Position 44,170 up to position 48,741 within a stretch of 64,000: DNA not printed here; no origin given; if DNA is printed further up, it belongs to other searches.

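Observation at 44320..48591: Giant (1423 aa) uncharacterised protein with a C-terminal Pol-beta/CD-NTase-like nucleotidyltransferase motif, upstream of xerD and deoB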

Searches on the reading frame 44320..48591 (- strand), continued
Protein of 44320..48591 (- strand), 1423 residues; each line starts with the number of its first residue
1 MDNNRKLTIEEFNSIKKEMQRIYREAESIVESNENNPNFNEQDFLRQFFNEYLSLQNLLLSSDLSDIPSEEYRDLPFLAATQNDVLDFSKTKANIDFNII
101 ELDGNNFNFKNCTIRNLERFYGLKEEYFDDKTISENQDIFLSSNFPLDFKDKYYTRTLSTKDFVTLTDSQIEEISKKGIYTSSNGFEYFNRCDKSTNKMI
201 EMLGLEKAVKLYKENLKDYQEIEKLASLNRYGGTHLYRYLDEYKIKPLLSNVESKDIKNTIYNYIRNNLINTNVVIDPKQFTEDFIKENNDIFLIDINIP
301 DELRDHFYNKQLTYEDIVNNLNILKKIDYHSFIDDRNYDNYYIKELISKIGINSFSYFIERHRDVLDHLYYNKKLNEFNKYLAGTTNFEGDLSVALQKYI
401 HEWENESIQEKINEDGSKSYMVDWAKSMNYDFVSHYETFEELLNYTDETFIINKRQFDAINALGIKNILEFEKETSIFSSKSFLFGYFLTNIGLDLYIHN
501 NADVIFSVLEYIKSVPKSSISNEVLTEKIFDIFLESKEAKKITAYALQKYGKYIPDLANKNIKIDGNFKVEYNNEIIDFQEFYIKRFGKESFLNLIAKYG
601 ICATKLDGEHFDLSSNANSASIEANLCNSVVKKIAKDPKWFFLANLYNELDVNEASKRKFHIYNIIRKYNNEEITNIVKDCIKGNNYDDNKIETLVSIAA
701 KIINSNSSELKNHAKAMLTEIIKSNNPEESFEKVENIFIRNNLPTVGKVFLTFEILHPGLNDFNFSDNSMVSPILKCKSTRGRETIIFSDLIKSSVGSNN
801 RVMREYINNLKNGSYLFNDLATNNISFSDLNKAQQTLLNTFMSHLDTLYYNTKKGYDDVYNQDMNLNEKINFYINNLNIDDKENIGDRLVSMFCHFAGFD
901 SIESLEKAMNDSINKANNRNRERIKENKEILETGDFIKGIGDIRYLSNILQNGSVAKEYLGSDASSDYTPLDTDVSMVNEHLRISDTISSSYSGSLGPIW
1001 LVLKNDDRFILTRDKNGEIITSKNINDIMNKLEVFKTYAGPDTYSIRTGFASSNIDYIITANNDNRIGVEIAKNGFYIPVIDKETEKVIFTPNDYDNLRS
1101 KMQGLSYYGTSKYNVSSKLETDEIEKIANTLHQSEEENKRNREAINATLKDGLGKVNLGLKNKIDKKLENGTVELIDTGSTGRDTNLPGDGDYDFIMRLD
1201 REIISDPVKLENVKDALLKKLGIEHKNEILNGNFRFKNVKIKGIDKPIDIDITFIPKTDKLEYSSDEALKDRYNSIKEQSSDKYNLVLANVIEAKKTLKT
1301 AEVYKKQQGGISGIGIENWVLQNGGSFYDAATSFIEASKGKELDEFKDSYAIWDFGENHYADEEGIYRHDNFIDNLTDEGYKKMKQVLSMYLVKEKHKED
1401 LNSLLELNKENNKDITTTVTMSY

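Call 82: find_encoding_contigs(protein=P0007, flank=10000, max_places=2)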
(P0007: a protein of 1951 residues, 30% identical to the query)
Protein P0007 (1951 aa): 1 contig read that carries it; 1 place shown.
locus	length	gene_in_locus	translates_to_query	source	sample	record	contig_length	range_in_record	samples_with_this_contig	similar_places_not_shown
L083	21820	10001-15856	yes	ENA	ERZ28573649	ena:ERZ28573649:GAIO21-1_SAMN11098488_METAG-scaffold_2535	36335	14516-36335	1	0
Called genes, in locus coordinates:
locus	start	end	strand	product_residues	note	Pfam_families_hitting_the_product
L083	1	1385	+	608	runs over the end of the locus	PF13365:Trypsin_2 (weak)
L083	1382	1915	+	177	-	-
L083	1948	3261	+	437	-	-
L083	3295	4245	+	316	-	PF03851:UvdE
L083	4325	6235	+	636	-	PF13306:LRR_5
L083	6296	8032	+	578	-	PF01807:Zn_ribbon_DnaG, PF08275:DNAG_N, PF01751:Toprim, PF13155:Toprim_2, PF13662:Toprim_4, PF10410:DnaB_bind (weak)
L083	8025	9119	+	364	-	PF03979:Sigma70_r1_1, PF00140:Sigma70_r1_2, PF04542:Sigma70_r2, PF04539:Sigma70_r3, PF04545:Sigma70_r4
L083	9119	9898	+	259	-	PF05175:MTS (faint), PF12847:Methyltransf_18, PF04816:TrmK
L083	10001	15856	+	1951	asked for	-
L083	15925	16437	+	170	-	-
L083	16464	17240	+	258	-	-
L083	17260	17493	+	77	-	PF05239:PRC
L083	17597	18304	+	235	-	PF16800:Endopep_inhib (weak)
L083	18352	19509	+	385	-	-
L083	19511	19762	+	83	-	-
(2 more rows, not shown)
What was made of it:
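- P0007 sits after dnaG-sigA-trmK (call 82).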
